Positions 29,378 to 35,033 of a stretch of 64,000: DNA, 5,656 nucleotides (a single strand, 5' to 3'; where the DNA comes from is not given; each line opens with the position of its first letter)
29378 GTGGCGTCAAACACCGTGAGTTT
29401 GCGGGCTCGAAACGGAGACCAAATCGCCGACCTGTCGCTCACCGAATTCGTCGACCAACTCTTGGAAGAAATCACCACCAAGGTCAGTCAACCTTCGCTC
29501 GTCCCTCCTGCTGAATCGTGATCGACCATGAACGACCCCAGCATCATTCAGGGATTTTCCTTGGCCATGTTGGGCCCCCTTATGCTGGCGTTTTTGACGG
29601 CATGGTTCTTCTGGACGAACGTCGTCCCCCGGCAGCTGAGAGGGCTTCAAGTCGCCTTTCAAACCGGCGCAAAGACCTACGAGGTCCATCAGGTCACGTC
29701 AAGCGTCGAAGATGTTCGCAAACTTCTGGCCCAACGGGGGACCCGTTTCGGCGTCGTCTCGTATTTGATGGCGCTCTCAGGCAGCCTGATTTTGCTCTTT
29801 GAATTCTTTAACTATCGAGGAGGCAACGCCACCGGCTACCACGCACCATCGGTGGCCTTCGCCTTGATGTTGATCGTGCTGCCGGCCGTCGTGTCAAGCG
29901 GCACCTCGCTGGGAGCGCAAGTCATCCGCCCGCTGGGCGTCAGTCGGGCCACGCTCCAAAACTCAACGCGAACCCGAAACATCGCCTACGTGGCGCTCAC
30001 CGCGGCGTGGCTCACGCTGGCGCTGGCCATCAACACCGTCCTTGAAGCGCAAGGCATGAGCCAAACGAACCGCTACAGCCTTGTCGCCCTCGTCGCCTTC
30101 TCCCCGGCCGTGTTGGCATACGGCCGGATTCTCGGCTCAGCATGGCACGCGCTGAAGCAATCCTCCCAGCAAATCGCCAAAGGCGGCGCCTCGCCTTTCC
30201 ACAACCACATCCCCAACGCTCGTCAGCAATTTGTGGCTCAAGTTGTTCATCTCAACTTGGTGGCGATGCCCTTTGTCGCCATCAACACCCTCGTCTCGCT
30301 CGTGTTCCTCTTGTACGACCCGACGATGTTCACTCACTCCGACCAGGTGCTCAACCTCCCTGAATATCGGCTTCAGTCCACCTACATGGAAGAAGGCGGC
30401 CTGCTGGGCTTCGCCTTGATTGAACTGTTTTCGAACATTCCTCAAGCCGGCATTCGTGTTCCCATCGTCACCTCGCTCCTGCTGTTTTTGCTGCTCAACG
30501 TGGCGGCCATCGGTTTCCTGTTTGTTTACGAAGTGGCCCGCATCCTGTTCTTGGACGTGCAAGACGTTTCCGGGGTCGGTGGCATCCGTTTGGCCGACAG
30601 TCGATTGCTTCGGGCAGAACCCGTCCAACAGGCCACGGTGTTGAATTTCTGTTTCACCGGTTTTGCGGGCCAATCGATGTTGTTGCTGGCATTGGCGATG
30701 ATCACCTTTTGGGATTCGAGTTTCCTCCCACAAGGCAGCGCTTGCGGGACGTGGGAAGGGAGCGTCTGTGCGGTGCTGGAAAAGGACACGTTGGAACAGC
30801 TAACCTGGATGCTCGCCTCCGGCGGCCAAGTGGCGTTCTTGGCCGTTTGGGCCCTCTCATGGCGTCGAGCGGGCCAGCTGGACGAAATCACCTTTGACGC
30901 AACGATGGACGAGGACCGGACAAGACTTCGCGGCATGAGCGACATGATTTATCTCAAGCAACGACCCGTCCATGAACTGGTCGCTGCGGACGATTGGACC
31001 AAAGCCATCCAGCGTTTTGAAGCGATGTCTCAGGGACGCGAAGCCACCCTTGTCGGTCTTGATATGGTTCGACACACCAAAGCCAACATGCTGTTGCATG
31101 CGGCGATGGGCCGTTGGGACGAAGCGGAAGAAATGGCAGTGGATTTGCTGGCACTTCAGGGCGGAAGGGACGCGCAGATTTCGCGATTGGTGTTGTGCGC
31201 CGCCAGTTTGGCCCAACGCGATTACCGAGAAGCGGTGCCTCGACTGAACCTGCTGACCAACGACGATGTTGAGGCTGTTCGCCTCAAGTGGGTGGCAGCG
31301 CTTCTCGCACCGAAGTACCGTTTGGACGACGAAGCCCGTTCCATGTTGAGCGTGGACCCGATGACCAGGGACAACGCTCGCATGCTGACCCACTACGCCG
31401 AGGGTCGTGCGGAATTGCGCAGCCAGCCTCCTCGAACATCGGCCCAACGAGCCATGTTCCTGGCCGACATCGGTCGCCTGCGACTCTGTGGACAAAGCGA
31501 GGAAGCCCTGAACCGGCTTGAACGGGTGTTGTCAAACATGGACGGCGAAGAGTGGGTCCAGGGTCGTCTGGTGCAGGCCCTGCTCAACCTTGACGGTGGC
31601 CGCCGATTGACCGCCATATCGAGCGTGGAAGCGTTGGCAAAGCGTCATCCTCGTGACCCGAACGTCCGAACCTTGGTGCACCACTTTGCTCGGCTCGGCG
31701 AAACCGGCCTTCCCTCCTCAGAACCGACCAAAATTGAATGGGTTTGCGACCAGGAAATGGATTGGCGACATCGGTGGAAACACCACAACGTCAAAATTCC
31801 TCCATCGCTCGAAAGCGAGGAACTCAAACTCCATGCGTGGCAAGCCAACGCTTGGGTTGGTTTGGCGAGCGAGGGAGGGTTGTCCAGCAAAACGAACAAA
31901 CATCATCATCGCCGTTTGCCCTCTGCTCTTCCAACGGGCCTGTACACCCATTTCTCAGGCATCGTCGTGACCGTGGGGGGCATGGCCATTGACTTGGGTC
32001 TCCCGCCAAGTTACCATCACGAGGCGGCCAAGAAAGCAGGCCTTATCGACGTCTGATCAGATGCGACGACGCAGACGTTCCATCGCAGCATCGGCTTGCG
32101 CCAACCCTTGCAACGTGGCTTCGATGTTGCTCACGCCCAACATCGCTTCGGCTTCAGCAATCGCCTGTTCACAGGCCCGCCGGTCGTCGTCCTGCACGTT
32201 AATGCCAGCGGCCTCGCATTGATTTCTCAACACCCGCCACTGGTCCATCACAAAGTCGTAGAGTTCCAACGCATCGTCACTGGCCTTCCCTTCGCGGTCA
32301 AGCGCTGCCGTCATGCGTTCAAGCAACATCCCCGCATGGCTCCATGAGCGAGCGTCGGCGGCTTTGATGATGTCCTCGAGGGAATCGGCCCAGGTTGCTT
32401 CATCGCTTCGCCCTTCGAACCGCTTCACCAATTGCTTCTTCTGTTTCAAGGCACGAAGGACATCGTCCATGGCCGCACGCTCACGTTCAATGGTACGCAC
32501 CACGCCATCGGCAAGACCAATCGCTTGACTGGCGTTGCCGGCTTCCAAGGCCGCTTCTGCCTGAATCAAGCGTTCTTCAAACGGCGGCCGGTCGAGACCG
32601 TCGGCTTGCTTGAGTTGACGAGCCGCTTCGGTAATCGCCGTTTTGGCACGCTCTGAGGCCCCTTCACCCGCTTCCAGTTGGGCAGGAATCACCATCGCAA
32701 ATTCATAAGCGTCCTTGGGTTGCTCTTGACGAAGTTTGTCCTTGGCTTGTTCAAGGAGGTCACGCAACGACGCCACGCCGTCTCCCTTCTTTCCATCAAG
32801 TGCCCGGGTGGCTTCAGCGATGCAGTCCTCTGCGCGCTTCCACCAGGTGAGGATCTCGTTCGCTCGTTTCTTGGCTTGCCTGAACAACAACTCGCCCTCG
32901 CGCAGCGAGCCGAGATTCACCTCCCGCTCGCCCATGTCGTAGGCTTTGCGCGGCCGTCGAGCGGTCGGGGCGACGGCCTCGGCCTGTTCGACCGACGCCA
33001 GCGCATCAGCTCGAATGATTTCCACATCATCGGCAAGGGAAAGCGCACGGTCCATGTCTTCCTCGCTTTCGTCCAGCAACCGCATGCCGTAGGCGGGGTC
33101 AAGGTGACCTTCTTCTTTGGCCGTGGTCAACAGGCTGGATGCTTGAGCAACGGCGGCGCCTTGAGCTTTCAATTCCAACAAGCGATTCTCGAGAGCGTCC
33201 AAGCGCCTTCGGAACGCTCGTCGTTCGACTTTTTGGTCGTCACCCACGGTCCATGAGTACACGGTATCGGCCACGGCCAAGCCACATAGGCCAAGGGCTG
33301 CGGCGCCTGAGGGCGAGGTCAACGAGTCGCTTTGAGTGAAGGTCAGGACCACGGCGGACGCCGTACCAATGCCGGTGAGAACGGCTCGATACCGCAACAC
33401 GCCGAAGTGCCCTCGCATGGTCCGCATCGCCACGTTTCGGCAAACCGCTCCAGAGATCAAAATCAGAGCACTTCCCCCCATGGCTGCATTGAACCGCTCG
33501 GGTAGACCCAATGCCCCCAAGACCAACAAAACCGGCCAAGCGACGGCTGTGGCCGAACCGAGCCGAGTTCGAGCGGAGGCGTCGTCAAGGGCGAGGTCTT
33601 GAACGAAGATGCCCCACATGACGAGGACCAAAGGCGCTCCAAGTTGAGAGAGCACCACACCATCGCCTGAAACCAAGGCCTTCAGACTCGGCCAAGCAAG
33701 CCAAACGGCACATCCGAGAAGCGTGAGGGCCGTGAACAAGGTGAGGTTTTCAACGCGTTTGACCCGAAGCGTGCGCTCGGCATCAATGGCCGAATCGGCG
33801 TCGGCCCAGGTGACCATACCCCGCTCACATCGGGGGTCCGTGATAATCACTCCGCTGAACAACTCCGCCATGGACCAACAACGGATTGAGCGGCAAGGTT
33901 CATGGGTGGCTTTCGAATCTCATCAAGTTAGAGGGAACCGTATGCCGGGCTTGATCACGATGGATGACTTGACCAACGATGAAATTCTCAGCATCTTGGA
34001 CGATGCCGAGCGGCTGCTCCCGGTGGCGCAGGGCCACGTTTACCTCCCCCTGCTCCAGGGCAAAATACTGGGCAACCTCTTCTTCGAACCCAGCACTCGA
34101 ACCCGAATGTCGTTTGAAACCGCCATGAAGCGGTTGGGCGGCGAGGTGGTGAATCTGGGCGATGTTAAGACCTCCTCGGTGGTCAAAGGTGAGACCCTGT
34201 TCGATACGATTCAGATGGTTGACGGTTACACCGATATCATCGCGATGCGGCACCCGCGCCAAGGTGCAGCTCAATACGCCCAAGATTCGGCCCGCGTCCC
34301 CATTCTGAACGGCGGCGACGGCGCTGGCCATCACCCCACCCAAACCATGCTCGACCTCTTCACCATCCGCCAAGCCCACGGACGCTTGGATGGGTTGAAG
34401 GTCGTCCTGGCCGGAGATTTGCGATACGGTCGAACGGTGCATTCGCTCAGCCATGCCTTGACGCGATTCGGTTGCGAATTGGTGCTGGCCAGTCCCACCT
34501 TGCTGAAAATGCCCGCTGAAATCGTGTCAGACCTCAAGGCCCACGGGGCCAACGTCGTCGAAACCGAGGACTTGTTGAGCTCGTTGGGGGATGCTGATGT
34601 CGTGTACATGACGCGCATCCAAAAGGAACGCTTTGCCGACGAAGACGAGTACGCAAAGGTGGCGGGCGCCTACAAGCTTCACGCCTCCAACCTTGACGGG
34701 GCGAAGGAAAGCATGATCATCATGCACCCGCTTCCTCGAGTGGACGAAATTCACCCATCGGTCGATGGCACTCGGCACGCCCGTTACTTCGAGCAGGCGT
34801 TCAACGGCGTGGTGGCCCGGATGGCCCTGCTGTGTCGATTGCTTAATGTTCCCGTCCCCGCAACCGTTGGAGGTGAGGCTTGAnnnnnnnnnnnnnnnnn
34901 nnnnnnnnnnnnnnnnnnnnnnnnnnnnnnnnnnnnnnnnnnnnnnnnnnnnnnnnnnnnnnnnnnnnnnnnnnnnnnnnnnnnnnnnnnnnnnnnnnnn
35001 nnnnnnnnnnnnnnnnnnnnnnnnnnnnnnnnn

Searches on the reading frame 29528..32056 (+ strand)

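Call 8: search_protein_families(library=pfam, proteins=[window:29528-32056:+], max_evalue=0.001)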
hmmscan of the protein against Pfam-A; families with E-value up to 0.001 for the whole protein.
window:29528-32056:+ (842 aa): 1 family
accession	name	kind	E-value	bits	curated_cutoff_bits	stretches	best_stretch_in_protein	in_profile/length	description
PF14559.12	TPR_19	-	7e-06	26.7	25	0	655-716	5-64/68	Tetratricopeptide repeat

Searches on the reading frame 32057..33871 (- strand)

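Call 8: search_protein_families(library=pfam, proteins=[window:32057-33871:-], max_evalue=0.001)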
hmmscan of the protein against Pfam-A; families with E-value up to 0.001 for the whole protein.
window:32057-33871:- (604 aa): 0 families

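Call 107: search_protein_families(library=pfam, proteins=[window:32057-33871:-], max_evalue=0.01)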
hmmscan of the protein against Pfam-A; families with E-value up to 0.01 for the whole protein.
window:32057-33871:- (604 aa): 1 family
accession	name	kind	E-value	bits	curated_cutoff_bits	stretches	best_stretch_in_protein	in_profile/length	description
PF22888.1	FIMAH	-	0.004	18.1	24.8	0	363-421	19-80/81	FIMAH domain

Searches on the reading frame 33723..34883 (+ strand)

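Call 8: search_protein_families(library=pfam, proteins=[window:33723-34883:+], max_evalue=0.001)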
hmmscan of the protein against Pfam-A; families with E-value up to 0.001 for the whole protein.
window:33723-34883:+ (386 aa): 2 families
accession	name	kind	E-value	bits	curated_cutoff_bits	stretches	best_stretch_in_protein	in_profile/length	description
PF02729.26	OTCace_N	-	3.2e-47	160.8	29.9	1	77-217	3-148/148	Aspartate/ornithine carbamoyltransferase, carbamoyl-P binding domain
PF00185.30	OTCace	-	4.6e-30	105.2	29.4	1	223-371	1-155/157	Aspartate/ornithine carbamoyltransferase, Asp/Orn binding domain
